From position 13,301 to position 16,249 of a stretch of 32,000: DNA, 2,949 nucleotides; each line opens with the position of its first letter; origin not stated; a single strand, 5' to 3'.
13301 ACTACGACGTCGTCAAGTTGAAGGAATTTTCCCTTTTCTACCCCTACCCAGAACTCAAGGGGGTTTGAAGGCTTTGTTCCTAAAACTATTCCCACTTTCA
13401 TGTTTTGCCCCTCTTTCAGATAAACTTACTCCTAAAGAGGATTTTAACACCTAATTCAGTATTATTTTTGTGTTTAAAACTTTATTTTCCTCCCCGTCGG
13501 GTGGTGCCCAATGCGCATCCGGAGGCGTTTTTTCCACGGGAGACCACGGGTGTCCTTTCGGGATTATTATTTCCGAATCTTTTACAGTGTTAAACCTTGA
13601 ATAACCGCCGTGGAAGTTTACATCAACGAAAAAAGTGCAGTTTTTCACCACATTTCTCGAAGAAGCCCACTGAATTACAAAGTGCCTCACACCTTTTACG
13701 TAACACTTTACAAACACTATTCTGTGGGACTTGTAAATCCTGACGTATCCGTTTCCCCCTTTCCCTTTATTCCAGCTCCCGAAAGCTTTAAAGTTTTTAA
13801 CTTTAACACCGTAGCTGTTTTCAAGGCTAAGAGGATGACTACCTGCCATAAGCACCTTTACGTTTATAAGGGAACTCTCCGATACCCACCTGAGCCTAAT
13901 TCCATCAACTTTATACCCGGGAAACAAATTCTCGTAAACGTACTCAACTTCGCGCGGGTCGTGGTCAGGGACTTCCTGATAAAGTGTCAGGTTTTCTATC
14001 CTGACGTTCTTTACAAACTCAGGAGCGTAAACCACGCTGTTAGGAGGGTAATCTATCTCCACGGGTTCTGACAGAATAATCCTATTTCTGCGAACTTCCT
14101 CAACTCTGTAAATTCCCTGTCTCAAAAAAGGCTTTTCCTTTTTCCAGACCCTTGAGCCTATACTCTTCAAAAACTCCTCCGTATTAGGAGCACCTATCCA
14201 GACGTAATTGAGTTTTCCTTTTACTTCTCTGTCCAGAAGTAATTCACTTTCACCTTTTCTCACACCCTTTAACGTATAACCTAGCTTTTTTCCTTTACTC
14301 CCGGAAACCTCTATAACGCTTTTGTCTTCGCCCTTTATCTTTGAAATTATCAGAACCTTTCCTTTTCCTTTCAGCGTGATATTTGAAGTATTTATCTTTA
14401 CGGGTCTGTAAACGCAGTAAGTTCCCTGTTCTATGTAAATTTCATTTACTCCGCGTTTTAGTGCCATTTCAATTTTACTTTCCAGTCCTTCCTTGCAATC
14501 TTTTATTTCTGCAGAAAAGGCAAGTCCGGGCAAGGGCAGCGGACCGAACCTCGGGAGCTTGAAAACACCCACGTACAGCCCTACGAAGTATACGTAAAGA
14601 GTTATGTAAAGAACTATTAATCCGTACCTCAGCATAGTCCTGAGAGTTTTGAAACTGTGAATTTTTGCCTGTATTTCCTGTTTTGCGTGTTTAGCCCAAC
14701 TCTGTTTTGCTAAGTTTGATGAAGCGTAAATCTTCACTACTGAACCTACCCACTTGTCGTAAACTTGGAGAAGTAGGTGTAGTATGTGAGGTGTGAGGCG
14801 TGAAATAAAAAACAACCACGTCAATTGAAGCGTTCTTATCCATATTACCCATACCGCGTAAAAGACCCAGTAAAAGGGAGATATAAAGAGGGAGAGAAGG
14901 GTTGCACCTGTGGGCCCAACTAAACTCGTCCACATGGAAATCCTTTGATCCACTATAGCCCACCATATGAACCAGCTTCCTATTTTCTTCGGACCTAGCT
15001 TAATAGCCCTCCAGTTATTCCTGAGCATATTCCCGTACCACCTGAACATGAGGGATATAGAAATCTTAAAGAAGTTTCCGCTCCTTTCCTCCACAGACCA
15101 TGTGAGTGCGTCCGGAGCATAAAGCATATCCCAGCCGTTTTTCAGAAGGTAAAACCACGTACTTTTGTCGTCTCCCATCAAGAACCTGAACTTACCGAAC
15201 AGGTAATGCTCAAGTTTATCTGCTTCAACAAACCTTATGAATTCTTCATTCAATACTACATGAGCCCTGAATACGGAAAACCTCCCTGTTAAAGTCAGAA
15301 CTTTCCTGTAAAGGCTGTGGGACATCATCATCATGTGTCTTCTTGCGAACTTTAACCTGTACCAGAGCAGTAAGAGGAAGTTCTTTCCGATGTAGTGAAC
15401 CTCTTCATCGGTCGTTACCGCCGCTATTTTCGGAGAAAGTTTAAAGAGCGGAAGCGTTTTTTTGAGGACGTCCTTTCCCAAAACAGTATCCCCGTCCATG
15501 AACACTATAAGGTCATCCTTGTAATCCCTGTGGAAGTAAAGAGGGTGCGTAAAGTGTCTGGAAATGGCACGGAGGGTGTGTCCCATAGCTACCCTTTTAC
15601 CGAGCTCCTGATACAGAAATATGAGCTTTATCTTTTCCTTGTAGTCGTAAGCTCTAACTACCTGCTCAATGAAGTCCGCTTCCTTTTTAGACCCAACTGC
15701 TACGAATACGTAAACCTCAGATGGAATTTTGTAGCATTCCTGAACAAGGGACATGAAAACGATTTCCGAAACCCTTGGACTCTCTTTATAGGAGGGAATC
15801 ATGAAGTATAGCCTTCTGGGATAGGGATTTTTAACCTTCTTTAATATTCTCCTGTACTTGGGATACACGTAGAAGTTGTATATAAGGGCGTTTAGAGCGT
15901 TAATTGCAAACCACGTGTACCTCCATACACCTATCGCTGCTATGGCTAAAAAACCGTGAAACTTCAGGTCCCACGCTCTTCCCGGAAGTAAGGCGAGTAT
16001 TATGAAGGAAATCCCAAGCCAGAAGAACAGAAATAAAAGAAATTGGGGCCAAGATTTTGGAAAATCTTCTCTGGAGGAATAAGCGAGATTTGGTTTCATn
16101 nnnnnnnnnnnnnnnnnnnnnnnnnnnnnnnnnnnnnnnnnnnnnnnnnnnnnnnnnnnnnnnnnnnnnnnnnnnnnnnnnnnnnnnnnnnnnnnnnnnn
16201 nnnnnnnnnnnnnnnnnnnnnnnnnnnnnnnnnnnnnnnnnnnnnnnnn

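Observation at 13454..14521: Periplasmic right-handed beta-helix domain fused in cis to the synthase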

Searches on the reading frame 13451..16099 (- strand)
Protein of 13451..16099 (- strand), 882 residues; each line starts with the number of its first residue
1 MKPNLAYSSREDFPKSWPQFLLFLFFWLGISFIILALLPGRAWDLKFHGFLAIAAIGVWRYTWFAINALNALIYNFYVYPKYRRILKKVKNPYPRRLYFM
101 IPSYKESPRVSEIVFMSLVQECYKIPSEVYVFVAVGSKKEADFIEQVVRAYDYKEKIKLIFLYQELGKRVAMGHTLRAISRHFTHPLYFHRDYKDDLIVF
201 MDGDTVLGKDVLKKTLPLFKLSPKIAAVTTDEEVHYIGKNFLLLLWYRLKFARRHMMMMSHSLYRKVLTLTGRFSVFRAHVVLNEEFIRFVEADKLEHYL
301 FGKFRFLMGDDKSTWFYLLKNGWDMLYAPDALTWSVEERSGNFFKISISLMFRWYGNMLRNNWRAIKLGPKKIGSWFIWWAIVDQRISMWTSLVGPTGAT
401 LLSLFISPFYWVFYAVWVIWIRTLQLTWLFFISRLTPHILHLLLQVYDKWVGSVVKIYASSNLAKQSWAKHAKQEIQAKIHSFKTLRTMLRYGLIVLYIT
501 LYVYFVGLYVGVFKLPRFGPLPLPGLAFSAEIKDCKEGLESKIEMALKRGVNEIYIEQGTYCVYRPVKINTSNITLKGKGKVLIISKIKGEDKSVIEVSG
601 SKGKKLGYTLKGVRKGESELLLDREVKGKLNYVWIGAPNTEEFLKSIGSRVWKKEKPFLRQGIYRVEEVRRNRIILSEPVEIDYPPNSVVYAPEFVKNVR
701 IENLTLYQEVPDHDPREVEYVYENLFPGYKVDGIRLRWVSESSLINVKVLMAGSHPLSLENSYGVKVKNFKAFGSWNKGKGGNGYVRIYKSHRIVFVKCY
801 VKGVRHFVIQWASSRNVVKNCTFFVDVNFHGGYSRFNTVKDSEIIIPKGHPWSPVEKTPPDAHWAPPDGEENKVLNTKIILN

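Call 3: search_protein_families(library=pfam, proteins=[window:13451-16099:-], max_evalue=0.01)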
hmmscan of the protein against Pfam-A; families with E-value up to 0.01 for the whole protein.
window:13451-16099:- (882 aa): 2 families
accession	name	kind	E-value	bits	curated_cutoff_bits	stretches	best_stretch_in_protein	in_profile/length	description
PF13641.12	Glyco_tranf_2_3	-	1.1e-59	202.7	27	1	94-357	1-230/230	Glycosyltransferase like family 2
PF13632.12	Glyco_trans_2_3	-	7.1e-13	49.3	27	1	198-428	2-196/198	Glycosyl transferase family group 2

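Call 4: search_protein_families(library=ncbifam, proteins=[window:13451-16099:-], max_evalue=0.01)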
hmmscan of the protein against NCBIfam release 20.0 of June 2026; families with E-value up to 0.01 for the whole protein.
window:13451-16099:- (882 aa): 2 families
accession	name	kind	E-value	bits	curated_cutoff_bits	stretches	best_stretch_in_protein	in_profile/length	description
TIGR04242.1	nodulat_NodC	equivalog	1.7e-09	37.2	550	1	97-468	50-391/395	chitooligosaccharide synthase NodC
TIGR03937.1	PgaC_IcaA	equivalog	1.2e-06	27.8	422.3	1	71-280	20-210/407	poly-beta-1,6-N-acetyl-D-glucosamine synthase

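Call 7: search_solved_structures(query=window:13451-16099:-, max_evalue=1)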
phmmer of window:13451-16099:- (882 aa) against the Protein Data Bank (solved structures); distinct sequences matched with E-value up to 1: 6.
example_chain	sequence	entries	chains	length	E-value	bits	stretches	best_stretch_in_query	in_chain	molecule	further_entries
8egr_J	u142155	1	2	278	0.46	11.5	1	151-205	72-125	gp16, tail stem protein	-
7as4_A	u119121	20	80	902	0.52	11.3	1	111-202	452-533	Gamma-tubulin complex component 2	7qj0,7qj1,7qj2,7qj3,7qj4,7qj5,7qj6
8egs_J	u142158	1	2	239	0.52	11.3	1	151-205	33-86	Lower collar protein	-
9g3x_G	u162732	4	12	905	0.53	11.3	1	111-192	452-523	Gamma-tubulin complex component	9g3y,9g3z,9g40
8vrd_A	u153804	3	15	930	0.54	11.2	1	111-202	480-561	Isoform 3 of Gamma-tubulin complex component 2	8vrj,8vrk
6v6b_C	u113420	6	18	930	0.54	11.2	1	111-202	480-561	Gamma-tubulin complex component 2 | Isoform 3 of Gamma-tubulin complex component 2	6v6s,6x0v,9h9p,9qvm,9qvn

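Call 37: find_homologous_proteins(query=window:13451-16099:-, max_evalue=1e-10)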
Query window:13451-16099:- (882 aa): 1671 proteins with E <= 1e-10 among 8000 candidates; the best 120 are listed.
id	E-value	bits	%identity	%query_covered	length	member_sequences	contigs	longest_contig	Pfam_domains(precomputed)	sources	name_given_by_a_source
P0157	0.0e+0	2045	100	100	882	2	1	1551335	PF13632.13,PF13641.13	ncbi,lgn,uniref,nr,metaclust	ncbi:glycosyltransferase family 2 protein [Aquifex aeolicus]|uniref:Alginate synthesis-related prote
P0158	0.0e+0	1610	78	100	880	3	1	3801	PF13641.13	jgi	-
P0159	0.0e+0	1217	59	100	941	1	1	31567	PF13632.13,PF13641.13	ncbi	-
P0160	0.0e+0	1163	58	100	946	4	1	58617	PF13641.13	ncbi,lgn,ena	-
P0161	0.0e+0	1163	56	100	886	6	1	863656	PF13641.13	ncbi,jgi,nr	ncbi:MAG: glycosyltransferase [Aquificae bacterium]|nr:glycosyltransferase [Aquificota bacterium]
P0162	0.0e+0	1152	56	100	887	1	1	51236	PF13641.13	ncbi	-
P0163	0.0e+0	1024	52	99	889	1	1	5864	PF13632.13,PF13641.13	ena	-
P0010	0.0e+0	1012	50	99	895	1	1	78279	PF13632.13,PF13641.13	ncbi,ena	-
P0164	4.6e-293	993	52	96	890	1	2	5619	PF13632.13,PF13641.13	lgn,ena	-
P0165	5.1e-293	993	51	97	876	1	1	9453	PF13632.13,PF13641.13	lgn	-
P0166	1.2e-264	899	53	87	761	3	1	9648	PF13632.13,PF13641.13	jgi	-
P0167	2.0e-225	769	42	96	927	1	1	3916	PF13641.13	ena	-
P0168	2.0e-223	762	42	98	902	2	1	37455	PF13641.13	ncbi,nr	ncbi:MAG: glycosyltransferase [Pseudodesulfovibrio sp.]|nr:glycosyltransferase [Pseudodesulfovibrio 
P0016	2.8e-221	755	44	96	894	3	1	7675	PF13641.13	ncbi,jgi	jgi:glycosyltransferase Alg8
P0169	7.6e-221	754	63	58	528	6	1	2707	PF13632.13,PF13641.13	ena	-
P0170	1.1e-220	753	42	98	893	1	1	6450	PF13632.13,PF13641.13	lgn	-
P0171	4.0e-220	751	41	96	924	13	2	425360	PF13641.13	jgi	jgi:glycosyltransferase Alg8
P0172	2.3e-219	749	42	96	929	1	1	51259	PF13632.13,PF13641.13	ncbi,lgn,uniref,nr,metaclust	ncbi:glycosyltransferase [Desulfovibrio inopinatus]|uniref:glycosyltransferase n=1 Tax=Desulfovibrio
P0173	6.3e-219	747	42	97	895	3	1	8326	PF13632.13,PF13641.13,PF00535.33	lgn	-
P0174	6.6e-219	747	63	56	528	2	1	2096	PF13632.13,PF13641.13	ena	-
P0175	1.1e-217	743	41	96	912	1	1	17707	PF13632.13,PF13641.13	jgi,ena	-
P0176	9.4e-217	740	42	95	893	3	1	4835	PF13632.13,PF13641.13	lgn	-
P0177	3.4e-216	738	40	98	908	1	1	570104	PF13632.13,PF13641.13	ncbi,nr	ncbi:glycosyltransferase [Marinifilum sp. JC120]|nr:glycosyltransferase [Marinifilum sp. JC120]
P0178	4.6e-216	738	42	96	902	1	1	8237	PF13641.13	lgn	-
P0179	6.9e-216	737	62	58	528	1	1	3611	PF13632.13,PF13641.13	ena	-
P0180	1.3e-215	736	40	97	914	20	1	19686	PF13641.13,PF12708.13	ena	-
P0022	7.1e-215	734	42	96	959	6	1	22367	PF13641.13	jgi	jgi:glycosyltransferase Alg8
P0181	1.2e-214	733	41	97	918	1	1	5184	PF13632.13,PF13641.13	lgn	-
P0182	2.5e-214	732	43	95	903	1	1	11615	PF13632.13,PF13641.13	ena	-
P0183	5.7e-214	731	43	96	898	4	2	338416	PF13632.13,PF13641.13,PF00535.33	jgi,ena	-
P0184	6.9e-214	731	41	99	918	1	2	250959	PF13641.13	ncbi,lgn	-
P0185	2.7e-213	729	40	99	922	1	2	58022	PF13641.13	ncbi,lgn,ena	-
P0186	1.3e-212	726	41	96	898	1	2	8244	PF13632.13,PF13641.13,PF00535.33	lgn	-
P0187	8.4e-212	724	41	97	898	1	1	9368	PF13632.13,PF13641.13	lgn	-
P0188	5.0e-211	721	41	97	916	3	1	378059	PF13641.13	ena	-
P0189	9.3e-211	720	41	95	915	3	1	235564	PF13632.13,PF13641.13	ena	-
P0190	9.7e-211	720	40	98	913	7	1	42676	PF13641.13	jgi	jgi:glycosyltransferase Alg8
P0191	1.5e-210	720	40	97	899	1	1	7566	PF13632.13,PF13641.13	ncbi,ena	-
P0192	7.4e-210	717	40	95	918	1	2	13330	PF13632.13,PF13641.13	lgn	-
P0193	2.9e-209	715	42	98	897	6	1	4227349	PF13632.13,PF13641.13,PF00535.33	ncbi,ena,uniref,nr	ncbi:glycosyltransferase [Maridesulfovibrio sp.]|uniref:glycosyltransferase n=1 Tax=Maridesulfovibri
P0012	9.1e-209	714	40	99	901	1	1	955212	PF13641.13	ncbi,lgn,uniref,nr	ncbi:glycosyltransferase [Halodesulfovibrio marinisediminis]|uniref:Glycosyltransferase Alg8 n=1 Tax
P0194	1.4e-208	713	41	95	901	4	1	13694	PF13632.13,PF13641.13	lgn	-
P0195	2.7e-208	712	46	55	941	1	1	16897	PF13632.13,PF13641.13,PF12708.13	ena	-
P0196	5.9e-207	708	40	95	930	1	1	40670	PF13632.13,PF13641.13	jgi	-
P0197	2.4e-204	699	39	96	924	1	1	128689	PF13632.13,PF13641.13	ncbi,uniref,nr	ncbi:glycosyltransferase [Pseudodesulfovibrio sp.]|uniref:glycosyltransferase n=1 Tax=Pseudodesulfov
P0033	1.1e-203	697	39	93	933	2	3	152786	PF13632.13,PF13641.13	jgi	-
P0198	2.2e-203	696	40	96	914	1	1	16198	PF13632.13,PF13641.13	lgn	-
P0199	7.0e-202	691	38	96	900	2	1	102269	PF13632.13,PF13641.13,PF12708.13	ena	-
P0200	1.0e-201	690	46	54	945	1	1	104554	PF13641.13,PF12708.13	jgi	jgi:mannuronan synthase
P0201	8.2e-200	684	38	96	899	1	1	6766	PF13632.13,PF13641.13,PF12708.13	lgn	-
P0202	4.2e-199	682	41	96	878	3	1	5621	PF13632.13,PF13641.13,PF12708.13,PF00535.33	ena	-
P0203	5.8e-196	671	40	95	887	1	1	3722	PF13641.13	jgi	jgi:glycosyltransferase Alg8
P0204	8.5e-196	671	38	95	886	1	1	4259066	PF13641.13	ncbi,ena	-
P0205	1.1e-195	670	39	95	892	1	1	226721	PF13632.13,PF13641.13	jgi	-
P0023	1.5e-195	670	38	97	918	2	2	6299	PF13641.13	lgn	-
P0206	3.0e-194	666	38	96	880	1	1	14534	PF13632.13,PF13641.13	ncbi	-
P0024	4.6e-192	658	38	97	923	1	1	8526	PF13632.13,PF13641.13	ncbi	-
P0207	6.2e-192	658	39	96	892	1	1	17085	PF13641.13,PF00535.33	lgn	-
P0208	1.7e-191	657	39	97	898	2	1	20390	PF13641.13,PF00535.33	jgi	-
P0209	1.8e-191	656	40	96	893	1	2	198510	PF13632.13,PF13641.13,PF12708.13,PF00535.33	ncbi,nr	ncbi:glycosyltransferase [bacterium]|nr:glycosyltransferase [bacterium] MBU1994917.1 glycosyltransfe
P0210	4.9e-191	655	38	95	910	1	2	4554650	PF13632.13,PF13641.13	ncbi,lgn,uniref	ncbi:MAG: glycosyltransferase [Desulfovibrio sp.]|uniref:glycosyltransferase n=1 Tax=Desulfovibrio s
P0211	1.1e-190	654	56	58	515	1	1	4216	PF13641.13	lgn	-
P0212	1.1e-190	654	40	97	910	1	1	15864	PF13632.13,PF13641.13,PF00535.33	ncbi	-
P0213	1.5e-190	653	40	98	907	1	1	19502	PF13641.13,PF00535.33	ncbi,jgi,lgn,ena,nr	ncbi:MAG: hypothetical protein DSZ05_00435 [Sulfurospirillum sp.]|nr:MAG: hypothetical protein DSZ05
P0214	4.3e-190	652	38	98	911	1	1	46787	PF13632.13,PF13641.13,PF00535.33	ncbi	-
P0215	5.6e-190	652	39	96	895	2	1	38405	PF13632.13,PF13641.13,PF12708.13,PF00535.33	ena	-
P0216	6.4e-190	651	40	97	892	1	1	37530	PF13632.13,PF13641.13,PF00535.33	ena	-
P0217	9.2e-190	651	40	98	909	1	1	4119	PF13641.13,PF00535.33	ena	-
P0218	1.8e-189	650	38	95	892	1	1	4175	PF13632.13,PF13641.13,PF00535.33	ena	-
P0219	3.5e-189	649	38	93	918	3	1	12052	PF13641.13,PF00535.33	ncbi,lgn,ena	-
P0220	4.0e-189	649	39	95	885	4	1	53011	PF13632.13,PF13641.13,PF00535.33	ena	-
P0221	4.7e-189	649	37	99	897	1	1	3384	PF13632.13,PF13641.13,PF12708.13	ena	-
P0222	5.3e-189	648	38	97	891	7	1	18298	PF13632.13,PF13641.13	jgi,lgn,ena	-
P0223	6.2e-189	648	38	99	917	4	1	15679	PF13641.13,PF00535.33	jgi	jgi:glycosyltransferase Alg8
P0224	7.1e-189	648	39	95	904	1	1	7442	PF13632.13,PF13641.13,PF00535.33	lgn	-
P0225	1.2e-188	647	39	97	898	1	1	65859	PF13641.13,PF00535.33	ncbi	-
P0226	1.7e-188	647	39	94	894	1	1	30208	PF13641.13,PF12708.13,PF00535.33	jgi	-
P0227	1.7e-188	647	39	97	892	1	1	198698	PF13632.13,PF13641.13,PF12708.13,PF00535.33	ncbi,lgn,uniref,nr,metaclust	ncbi:glycosyltransferase [Desulfogranum japonicum]|uniref:glycosyltransferase n=1 Tax=Desulfogranum 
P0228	2.2e-188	646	55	58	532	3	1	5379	PF13641.13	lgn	-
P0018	2.7e-188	646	39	94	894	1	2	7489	PF13632.13,PF13641.13,PF00535.33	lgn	-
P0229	3.8e-188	646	37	97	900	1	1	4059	PF13632.13,PF13641.13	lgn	-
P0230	6.3e-188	645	38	94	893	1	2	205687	PF13632.13,PF13641.13,PF00535.33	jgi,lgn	jgi:glycosyltransferase Alg8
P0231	6.3e-188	645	39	96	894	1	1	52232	PF13641.13,PF12708.13,PF00535.33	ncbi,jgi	-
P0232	8.7e-188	644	38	97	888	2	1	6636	PF13632.13,PF13641.13,PF12708.13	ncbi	-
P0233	9.0e-188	644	38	96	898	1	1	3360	PF13632.13,PF13641.13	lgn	-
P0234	9.9e-188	644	40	59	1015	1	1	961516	PF13632.13,PF13641.13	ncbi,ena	-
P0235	1.4e-187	644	39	97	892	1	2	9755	PF13632.13,PF13641.13,PF00535.33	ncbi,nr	ncbi:glycosyltransferase family 2 protein [bacterium]|nr:glycosyltransferase family 2 protein [bacte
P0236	1.6e-187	643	38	98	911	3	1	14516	PF13641.13,PF00535.33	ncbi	-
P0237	2.1e-187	643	39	94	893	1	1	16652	PF13632.13,PF13641.13,PF00535.33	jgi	-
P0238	2.1e-187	643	40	98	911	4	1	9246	PF13641.13,PF00535.33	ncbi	-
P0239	2.2e-187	643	37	97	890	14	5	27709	PF13632.13,PF13641.13,PF12708.13,PF00535.33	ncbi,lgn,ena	-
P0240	2.9e-187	643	38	94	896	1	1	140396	PF13632.13,PF13641.13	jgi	jgi:mannuronan synthase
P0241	3.2e-187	642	39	95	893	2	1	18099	PF13632.13,PF13641.13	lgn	-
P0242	3.7e-187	642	38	95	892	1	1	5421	PF13632.13,PF13641.13,PF12708.13,PF00535.33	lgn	-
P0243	4.1e-187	642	39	98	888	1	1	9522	PF13632.13,PF13641.13,PF00535.33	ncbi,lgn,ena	-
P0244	4.8e-187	642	39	94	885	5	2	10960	PF13632.13,PF13641.13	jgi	jgi:glycosyltransferase Alg8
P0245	5.1e-187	642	39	96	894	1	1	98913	PF13632.13,PF13641.13,PF00535.33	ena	-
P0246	1.6e-186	640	42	57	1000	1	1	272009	PF13632.13,PF13641.13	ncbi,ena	-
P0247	1.8e-186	640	37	98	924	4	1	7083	PF13632.13,PF13641.13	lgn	-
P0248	1.9e-186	640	41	57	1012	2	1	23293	PF13632.13,PF13641.13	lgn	-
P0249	2.0e-186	640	38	97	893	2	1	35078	PF13632.13,PF13641.13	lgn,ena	-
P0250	2.5e-186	639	39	95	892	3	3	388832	PF13632.13,PF13641.13,PF00535.33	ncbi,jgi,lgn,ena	-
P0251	3.1e-186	639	38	96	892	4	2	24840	PF13632.13,PF13641.13,PF12708.13,PF00535.33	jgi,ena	-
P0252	5.0e-186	639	37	98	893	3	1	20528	PF13632.13,PF13641.13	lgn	-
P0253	5.2e-186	638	38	94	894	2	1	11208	PF13632.13,PF13641.13,PF00535.33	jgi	-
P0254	5.8e-186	638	39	97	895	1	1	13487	PF13632.13,PF13641.13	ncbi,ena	-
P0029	9.1e-186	638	37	97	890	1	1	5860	PF13641.13,PF12708.13,PF00535.33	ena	-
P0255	1.4e-185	637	38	98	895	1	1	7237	PF13632.13,PF13641.13,PF00535.33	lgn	-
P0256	1.7e-185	637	37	98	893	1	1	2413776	PF13632.13,PF13641.13,PF12708.13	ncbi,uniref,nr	ncbi:glycosyltransferase [Sulfurimonas sp. SWIR-19]|uniref:glycosyltransferase n=1 Tax=Sulfurimonas 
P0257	1.8e-185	637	38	95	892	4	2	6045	PF13641.13,PF00535.33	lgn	-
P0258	1.8e-185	637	39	94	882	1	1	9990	PF13632.13,PF13641.13,PF12708.13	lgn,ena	-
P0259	1.9e-185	637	38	94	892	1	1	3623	PF13632.13,PF13641.13,PF12708.13,PF00535.33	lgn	-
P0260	2.0e-185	636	38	94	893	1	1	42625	PF13632.13,PF13641.13,PF00535.33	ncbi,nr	ncbi:MAG: glycosyltransferase [Desulfobulbaceae bacterium]|nr:MAG: glycosyltransferase [Desulfobulba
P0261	2.2e-185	636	38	95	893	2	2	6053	PF13632.13,PF13641.13,PF00535.33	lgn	-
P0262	3.7e-185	636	39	94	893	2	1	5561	PF13632.13,PF13641.13,PF00535.33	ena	-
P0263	5.6e-185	635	39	98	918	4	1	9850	PF13641.13,PF00535.33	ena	-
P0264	5.6e-185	635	38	95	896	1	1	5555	PF13632.13,PF13641.13,PF12708.13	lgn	-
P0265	5.8e-185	635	39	98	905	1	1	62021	PF13632.13,PF13641.13,PF00535.33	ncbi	-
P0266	8.8e-185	634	39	96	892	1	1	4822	PF13632.13,PF13641.13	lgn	-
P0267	1.3e-184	634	39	94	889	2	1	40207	PF13632.13,PF13641.13,PF12708.13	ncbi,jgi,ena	-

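Call 55: predict_structure(alignment_id=A2)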
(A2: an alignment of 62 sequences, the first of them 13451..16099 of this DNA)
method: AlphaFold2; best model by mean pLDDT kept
length: 882 residues; sequences in the alignment: 62
mean_pLDDT: 91.8   pTM: 0.62
mean pLDDT of the five models: 91.8, 91.1, 90.9, 90.8, 90.6
residues with pLDDT >= 90: 703; 70-90: 135; 50-70: 25; < 50: 19
segments of 3 or more residues with pLDDT < 50: 1-3, 518-531
pLDDT, mean of each block of 10 residues (from residue 1): 69 93 98 95 76 82 95 97 96 96 86 94 96 92 95 93 81 92 93 95 93 97 97 91 96 95 93 91 94 86 77 92 97 91 94 90 92 95 93 94 93 95 96 95 97 94 73 55 81 92 93 67 40 77 94 96 96 96 95 94 97 97 94 97 95 94 97 97 97 98 97 91 95 98 98 98 98 96 94 98 97 98 98 97 96 96 95 97 88
secondary structure, 60 per line:
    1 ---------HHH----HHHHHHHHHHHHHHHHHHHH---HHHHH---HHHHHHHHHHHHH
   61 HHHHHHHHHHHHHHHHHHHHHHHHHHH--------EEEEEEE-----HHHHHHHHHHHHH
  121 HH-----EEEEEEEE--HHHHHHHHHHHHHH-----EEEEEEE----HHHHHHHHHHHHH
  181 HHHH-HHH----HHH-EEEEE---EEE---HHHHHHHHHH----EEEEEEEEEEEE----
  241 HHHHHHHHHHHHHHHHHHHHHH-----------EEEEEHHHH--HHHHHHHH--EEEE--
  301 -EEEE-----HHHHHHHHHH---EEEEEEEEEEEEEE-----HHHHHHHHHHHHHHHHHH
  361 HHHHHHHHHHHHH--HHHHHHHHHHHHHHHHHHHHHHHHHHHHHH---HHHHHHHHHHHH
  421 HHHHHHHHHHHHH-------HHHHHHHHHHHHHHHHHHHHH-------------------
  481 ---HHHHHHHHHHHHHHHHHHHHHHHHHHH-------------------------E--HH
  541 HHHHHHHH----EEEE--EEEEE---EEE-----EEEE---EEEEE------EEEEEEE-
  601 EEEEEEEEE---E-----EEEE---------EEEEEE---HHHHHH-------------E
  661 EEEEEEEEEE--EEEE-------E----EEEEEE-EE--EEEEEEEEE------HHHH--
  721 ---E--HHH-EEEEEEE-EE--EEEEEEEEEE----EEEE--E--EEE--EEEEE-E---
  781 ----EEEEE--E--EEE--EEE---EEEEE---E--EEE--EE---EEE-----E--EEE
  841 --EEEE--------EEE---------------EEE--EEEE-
elements in order (helices of 4 or more, strands of 3 or more residues): H17-36 H40-44 H48-87 E96-102 H108-122 E128-135 H138-151 E157-163 H168-184 E197-201 E205-207 H211-220 E225-236 H241-262 E274-278 H279-282 H285-292 E295-298 E302-305 H311-320 E324-337 H343-373 H376-405 H409-433 H441-461 H484-510 H539-548 E553-556 E559-563 E567-569 E575-578 E582-586 E593-599 E601-609 E619-622 E632-637 H641-646 E660-670 E673-676 E689-694 E700-708 H715-718 E731-737 E743-752 E757-760 E766-768 E771-775 E785-789 E795-797 E800-802 E806-810 E817-819 E827-829 E838-840 E843-846 E855-857 E873-875 E878-881
